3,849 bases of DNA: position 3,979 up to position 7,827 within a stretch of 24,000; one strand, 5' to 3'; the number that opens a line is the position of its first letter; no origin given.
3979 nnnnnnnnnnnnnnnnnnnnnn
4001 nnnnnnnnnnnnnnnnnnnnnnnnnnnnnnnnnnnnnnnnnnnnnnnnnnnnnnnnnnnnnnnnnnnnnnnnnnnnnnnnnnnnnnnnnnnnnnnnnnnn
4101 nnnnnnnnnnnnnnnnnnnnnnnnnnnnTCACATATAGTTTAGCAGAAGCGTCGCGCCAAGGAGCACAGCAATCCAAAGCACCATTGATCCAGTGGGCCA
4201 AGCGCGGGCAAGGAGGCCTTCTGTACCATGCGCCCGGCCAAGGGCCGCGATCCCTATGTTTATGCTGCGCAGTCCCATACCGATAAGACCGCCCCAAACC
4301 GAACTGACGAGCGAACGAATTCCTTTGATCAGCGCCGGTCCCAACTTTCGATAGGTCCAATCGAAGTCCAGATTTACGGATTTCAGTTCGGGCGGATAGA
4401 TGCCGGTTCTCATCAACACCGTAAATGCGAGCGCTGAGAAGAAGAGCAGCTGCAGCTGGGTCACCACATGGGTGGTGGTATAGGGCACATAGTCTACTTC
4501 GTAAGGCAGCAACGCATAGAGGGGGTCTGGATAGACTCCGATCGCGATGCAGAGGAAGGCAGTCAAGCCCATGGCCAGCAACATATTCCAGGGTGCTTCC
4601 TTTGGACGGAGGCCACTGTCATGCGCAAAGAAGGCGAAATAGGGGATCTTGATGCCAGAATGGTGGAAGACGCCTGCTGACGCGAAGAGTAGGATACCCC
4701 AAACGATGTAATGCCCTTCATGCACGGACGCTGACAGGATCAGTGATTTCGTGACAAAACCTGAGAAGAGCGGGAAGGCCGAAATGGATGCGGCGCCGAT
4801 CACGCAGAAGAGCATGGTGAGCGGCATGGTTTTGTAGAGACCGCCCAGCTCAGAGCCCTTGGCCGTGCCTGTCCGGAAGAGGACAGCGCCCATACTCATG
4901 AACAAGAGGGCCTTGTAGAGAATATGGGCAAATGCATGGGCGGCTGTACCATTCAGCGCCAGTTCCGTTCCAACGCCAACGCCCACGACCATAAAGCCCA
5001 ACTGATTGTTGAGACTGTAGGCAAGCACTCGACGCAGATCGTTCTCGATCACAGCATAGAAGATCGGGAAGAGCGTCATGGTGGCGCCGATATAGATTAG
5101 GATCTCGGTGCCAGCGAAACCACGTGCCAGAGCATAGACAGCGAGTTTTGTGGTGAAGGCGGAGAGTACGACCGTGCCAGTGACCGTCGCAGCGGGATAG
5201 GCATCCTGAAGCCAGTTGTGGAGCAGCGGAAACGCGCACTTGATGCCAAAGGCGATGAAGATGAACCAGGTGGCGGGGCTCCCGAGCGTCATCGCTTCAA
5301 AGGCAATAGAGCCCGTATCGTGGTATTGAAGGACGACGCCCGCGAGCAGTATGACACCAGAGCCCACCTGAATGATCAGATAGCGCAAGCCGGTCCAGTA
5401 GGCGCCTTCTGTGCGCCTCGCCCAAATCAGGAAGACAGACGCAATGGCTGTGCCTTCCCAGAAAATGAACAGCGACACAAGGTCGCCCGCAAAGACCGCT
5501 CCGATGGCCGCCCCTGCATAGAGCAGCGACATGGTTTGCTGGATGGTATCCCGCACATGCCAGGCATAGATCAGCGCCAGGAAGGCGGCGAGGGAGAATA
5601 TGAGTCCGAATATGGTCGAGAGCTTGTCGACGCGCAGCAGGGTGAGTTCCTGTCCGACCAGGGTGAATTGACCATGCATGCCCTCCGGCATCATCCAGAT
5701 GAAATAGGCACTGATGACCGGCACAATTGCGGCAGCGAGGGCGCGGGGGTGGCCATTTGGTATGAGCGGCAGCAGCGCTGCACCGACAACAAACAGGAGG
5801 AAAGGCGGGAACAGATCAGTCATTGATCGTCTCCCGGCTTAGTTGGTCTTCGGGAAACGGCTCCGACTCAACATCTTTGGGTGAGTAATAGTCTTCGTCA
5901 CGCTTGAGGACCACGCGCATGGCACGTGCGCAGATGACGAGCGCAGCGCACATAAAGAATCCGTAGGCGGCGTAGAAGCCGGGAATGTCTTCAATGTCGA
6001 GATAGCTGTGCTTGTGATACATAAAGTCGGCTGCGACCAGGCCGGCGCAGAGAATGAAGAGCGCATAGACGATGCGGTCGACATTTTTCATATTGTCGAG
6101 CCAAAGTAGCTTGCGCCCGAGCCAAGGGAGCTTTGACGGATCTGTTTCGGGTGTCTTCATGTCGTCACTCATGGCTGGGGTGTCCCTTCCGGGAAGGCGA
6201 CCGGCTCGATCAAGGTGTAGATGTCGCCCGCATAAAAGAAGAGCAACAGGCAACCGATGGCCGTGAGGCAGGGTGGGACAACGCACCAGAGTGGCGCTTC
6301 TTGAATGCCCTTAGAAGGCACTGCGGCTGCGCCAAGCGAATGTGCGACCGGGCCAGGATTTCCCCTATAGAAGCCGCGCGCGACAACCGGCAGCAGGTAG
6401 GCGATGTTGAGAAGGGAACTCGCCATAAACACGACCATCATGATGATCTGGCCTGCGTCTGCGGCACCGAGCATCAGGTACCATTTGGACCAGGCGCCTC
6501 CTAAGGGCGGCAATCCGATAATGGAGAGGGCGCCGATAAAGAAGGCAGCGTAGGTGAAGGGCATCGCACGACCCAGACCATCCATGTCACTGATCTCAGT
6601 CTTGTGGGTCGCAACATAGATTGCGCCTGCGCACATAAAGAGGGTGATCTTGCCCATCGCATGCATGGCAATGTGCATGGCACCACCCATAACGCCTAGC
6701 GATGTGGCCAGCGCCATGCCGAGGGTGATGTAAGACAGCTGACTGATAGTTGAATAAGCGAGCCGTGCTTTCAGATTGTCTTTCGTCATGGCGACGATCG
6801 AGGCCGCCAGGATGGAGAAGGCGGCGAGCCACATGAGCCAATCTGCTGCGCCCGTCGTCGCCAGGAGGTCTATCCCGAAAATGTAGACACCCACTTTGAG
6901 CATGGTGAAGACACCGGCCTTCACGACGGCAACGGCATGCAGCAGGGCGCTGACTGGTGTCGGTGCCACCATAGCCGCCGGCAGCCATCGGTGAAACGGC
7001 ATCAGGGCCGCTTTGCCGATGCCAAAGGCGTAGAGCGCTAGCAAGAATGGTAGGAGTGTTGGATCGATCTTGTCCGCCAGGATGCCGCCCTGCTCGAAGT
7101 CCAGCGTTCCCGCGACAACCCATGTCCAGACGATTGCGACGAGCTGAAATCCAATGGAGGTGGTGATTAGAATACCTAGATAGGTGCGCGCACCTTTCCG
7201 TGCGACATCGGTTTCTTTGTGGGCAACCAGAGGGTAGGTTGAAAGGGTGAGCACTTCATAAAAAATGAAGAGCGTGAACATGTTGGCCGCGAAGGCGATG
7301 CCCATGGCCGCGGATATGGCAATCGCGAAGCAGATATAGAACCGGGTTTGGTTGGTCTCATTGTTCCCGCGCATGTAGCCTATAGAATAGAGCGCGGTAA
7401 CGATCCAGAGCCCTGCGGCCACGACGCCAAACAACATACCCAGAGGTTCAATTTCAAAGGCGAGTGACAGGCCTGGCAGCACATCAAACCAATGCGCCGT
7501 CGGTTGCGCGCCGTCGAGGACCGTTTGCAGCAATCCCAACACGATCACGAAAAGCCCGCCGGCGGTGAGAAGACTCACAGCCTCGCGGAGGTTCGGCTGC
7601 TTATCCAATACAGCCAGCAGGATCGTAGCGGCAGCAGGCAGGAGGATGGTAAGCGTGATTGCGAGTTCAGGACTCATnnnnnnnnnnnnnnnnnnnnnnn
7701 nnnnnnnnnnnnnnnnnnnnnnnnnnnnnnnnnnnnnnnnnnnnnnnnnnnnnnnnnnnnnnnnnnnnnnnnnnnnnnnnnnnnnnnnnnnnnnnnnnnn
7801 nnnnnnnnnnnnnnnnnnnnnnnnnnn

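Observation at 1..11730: Fourteen-gene same-strand supercluster joins an Mbh/Mrp-type membrane module to a membrane-tethered form II Mo-hydroxylase (coxG-coxSLM)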

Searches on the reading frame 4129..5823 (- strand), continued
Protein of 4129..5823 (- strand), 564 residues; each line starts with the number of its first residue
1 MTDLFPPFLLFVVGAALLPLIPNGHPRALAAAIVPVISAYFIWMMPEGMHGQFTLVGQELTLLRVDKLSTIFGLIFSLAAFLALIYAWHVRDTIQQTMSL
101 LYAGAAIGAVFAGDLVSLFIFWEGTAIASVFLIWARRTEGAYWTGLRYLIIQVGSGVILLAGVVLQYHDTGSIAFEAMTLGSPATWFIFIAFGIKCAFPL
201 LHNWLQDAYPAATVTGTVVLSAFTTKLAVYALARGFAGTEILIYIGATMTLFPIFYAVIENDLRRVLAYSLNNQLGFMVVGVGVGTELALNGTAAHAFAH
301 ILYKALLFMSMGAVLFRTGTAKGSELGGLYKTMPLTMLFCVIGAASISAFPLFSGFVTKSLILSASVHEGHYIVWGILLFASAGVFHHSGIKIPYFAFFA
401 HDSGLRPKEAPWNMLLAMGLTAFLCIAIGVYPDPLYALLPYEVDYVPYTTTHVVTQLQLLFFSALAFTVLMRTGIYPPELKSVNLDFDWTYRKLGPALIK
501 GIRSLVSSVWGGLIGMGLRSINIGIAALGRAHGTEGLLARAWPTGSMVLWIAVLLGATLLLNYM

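Call 32: search_protein_families(library=pfam, proteins=[L015:116-1363:+, L015:1367-2611:+, L018:2762-3919:+, L006:6117-6524:+, L026:12199-14280:+, L065:1008-1823:+, L073:1924-3087:+, L065:2913-4103:+, L057:11617-12132:-, L039:11717-12139:+], max_evalue=0.0001)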
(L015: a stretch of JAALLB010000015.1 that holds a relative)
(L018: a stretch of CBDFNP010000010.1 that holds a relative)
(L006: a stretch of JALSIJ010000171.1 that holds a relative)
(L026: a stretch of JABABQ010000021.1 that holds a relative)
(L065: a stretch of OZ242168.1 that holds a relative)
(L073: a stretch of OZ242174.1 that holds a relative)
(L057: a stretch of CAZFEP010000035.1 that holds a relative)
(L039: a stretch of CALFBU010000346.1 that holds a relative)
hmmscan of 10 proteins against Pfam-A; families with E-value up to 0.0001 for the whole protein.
L015:116-1363:+ (415 aa): 1 family
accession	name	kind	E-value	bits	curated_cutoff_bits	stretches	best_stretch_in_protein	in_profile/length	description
PF04101.22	Glyco_tran_28_C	-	1.2e-07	32.3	22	1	232-367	6-140/166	Glycosyltransferase family 28 C-terminal domain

L015:1367-2611:+ (414 aa): 4 families
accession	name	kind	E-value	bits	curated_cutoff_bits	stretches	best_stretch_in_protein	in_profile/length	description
PF00534.26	Glycos_transf_1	-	4.9e-34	117.8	26.4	1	218-386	6-170/172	Glycosyl transferases group 1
PF13692.12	Glyco_trans_1_4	-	2.4e-27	96.4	27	1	229-374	3-142/142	Glycosyl transferases group 1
PF13439.12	Glyco_transf_4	-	1.4e-07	32.2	28.5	1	19-208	5-170/170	Glycosyltransferase Family 4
PF13524.12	Glyco_trans_1_2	-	9.9e-07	29.2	25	1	284-402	28-142/144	Glycosyl transferase-like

L018:2762-3919:+ (385 aa): 1 family
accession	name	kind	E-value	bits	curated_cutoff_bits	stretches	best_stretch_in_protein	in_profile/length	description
PF04101.22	Glyco_tran_28_C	-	1.9e-13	51.3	22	1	216-358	2-145/166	Glycosyltransferase family 28 C-terminal domain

L006:6117-6524:+ (135 aa): 1 family
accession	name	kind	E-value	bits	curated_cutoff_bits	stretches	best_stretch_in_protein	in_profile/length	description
PF01641.26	SelR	-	1e-51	174.2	24.9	1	17-131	1-116/116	SelR domain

L026:12199-14280:+ (693 aa): 2 families
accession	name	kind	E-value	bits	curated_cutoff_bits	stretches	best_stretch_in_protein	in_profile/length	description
PF02897.21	Peptidase_S9_N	-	9.2e-80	268.8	24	1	13-415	3-413/414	Prolyl oligopeptidase, N-terminal beta-propeller domain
PF00326.27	Peptidase_S9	-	6.9e-63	212.4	22.6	1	476-692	3-212/213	Prolyl oligopeptidase family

L065:1008-1823:+ (271 aa): 1 family
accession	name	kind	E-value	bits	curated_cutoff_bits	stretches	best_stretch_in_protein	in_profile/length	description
PF02602.20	HEM4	-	9.2e-40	136.6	27.5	1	28-255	4-230/231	Uroporphyrinogen-III synthase HemD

L073:1924-3087:+ (387 aa): 1 family
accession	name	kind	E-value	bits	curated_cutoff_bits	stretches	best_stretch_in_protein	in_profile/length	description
PF04375.19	HemX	-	1.9e-29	103.4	25.9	1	157-383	3-231/236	HemX, putative uroporphyrinogen-III C-methyltransferase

L065:2913-4103:+ (396 aa): 1 family
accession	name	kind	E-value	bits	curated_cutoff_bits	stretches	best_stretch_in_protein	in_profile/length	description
PF07219.19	HemY_N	-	1.8e-24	86.3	31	1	30-133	4-107/107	HemY protein N-terminus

L057:11617-12132:- (171 aa): 3 families
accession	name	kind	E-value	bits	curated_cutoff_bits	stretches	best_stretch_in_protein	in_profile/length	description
PF13474.12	SnoaL_3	-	3.4e-14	53.7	22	1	27-144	6-117/121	SnoaL-like domain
PF12680.13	SnoaL_2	-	5.7e-07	30.5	27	1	28-90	3-62/102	SnoaL-like domain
PF14534.12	DUF4440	-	2.8e-06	28.2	25.2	1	24-125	3-102/107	Domain of unknown function (DUF4440)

L039:11717-12139:+ (140 aa): 1 family
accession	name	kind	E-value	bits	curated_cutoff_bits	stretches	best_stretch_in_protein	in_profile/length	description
PF00293.34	NUDIX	-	3.4e-11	43.7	21.1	1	5-102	6-102/134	NUDIX domain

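Call 53: search_solved_structures(query=window:4129-5823:-, max_evalue=1e-10)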
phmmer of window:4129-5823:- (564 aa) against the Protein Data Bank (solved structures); distinct sequences matched with E-value up to 1e-10: 49.
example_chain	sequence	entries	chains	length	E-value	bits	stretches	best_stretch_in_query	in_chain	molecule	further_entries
6u8y_H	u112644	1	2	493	3.5e-31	111.8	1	66-440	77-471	NADH dehydrogenase subunit N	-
6u8y_X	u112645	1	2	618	1.3e-30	110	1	11-433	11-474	NADH dehydrogenase subunit M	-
6cfw_H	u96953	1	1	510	2.5e-28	102.4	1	63-432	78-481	Monovalent cation/H+ antiporter subunit D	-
7qru_D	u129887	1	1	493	1e-26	97.1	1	62-440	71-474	Na+/H+ antiporter subunit D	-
7d3u_A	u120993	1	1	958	1.9e-26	96.2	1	55-366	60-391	Monovalent Na+/H+ antiporter subunit A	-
6z16_A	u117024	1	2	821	1.5e-25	93.2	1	65-436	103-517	Multisubunit Na+/H+ antiporter, A subunit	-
5lnk_L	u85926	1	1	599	4.6e-24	88.3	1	89-397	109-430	Mitochondrial complex I, ND5 subunit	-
6q9b_D5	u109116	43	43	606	4.6e-24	88.3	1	89-397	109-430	NADH-ubiquinone oxidoreductase chain 5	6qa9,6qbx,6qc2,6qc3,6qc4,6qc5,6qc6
7v2d_l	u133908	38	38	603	1.2e-22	83.6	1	100-400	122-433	NADH-ubiquinone oxidoreductase chain 5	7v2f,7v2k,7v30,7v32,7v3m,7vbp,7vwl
7v2c_l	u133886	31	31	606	1.3e-22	83.6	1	100-400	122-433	NADH-ubiquinone oxidoreductase chain 5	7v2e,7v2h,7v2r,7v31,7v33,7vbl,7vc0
5gpn_j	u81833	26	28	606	1.3e-22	83.5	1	102-400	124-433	NADH-ubiquinone oxidoreductase chain 5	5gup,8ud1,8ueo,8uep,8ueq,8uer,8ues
7d3u_D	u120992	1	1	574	1.5e-22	83.3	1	76-374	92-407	Monovalent Na+/H+ antiporter subunit D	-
5cod_L1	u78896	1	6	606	6.8e-22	81.1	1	100-397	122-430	NADH-ubiquinone oxidoreductase chain 5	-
5lc5_L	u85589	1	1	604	8.1e-22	80.9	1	100-397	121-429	NADH-ubiquinone oxidoreductase chain 5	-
9w2u_L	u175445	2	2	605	8.1e-22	80.9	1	100-397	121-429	NADH-ubiquinone oxidoreductase chain 5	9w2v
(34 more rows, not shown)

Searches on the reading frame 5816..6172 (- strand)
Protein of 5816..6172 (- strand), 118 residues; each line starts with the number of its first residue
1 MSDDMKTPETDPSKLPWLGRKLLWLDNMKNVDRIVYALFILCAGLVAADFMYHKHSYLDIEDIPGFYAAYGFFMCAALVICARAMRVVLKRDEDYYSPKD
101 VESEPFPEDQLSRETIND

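Call 55: search_solved_structures(query=window:5816-6172:-, max_evalue=10)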
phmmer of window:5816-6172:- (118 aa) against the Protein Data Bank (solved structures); distinct sequences matched with E-value up to 10: 0.

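Call 56: search_protein_families(library=pfam, proteins=[window:5816-6172:-], max_evalue=0.01)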
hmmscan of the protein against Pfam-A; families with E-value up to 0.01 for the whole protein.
window:5816-6172:- (118 aa): 0 families

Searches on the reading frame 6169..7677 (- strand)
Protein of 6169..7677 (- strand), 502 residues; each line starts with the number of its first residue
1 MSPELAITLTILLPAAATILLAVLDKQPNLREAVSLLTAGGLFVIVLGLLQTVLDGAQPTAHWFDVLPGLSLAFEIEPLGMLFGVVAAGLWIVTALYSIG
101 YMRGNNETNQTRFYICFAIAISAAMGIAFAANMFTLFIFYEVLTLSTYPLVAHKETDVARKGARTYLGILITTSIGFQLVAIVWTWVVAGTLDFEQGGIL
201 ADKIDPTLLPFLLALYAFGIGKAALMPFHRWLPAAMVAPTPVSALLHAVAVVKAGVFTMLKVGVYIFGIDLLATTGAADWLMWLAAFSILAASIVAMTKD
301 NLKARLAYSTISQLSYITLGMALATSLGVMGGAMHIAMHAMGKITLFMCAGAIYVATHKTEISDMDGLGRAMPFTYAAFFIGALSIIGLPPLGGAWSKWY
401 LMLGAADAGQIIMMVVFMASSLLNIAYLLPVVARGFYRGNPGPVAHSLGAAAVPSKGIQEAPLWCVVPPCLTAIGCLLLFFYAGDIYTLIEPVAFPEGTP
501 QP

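Call 3: search_protein_families(library=pfam, proteins=[window:6169-7677:-], max_evalue=0.01)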
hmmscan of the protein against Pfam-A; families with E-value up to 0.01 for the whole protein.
window:6169-7677:- (502 aa): 2 families
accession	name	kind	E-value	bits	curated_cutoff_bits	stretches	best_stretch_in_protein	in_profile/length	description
PF00361.26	Proton_antipo_M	-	1.2e-53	182.6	21.5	1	130-422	1-292/294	NADH:quinone oxidoreductase/Mrp antiporter, TM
PF00662.26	Proton_antipo_N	-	3.7e-05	24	24.5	1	70-114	9-51/51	NADH-Ubiquinone oxidoreductase (complex I), chain 5 N-terminus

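Call 7: search_protein_families(library=ncbifam, proteins=[window:6169-7677:-], max_evalue=0.001)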
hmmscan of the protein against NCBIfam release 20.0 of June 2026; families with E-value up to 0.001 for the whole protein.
window:6169-7677:- (502 aa): 71 families (the best 25 are shown)
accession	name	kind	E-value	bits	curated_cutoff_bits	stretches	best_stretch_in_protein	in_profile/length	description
NF006236.0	PRK08375.1-1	equivalog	5.4e-170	566.5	663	1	7-493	9-491/493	putative monovalent cation/H+ antiporter subunit D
NF005561.0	PRK07234.1-1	equivalog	9.1e-139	463.8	718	1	7-439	9-442/569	putative monovalent cation/H+ antiporter subunit D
NF005140.0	PRK06589.1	equivalog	5.2e-106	355.4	470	1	3-482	9-476/489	putative monovalent cation/H+ antiporter subunit D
NF005097.0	PRK06525.1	equivalog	1.1e-63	215.7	430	1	7-436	5-439/480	hydrogenase 4 subunit D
NF009288.0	PRK12648.1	equivalog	2.6e-57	194.6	1104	1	7-477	3-465/954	monovalent cation/H+ antiporter subunit A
NF009287.0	PRK12647.1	equivalog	9.8e-57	193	937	1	10-437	6-432/773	putative monovalent cation/H+ antiporter subunit A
NF006419.0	PRK08668.1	equivalog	3.4e-56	191.3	617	1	7-436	4-431/613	NADH dehydrogenase subunit M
NF005141.0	PRK06590.1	equivalog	3.6e-53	181.4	556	1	7-475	5-460/615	NADH-quinone oxidoreductase subunit L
NF005086.0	PRK06521.1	equivalog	4.7e-52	177.3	667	1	9-494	10-503/669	hydrogenase 4 subunit B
NF006241.0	PRK08377.1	equivalog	4.5e-51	174.4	645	1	68-440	68-435/494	NADH dehydrogenase subunit N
NF009305.0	PRK12662.1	equivalog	9.7e-51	173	700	1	8-440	7-441/492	putative monovalent cation/H+ antiporter subunit D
TIGR01974.1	NDH_I_L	subfamily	1e-49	170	407.5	1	7-437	3-441/630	NADH-quinone oxidoreductase subunit L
NF009290.0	PRK12650.1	equivalog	1.1e-48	165.8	980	1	12-486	11-475/966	DUF4040 family protein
NF005818.0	PRK07691.1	equivalog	4e-48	164.6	586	1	7-438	6-435/496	Na+/H+ antiporter subunit D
NF009284.0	PRK12644.1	equivalog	4.3e-46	157.5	962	1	12-490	10-478/975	Na+/H+ antiporter subunit A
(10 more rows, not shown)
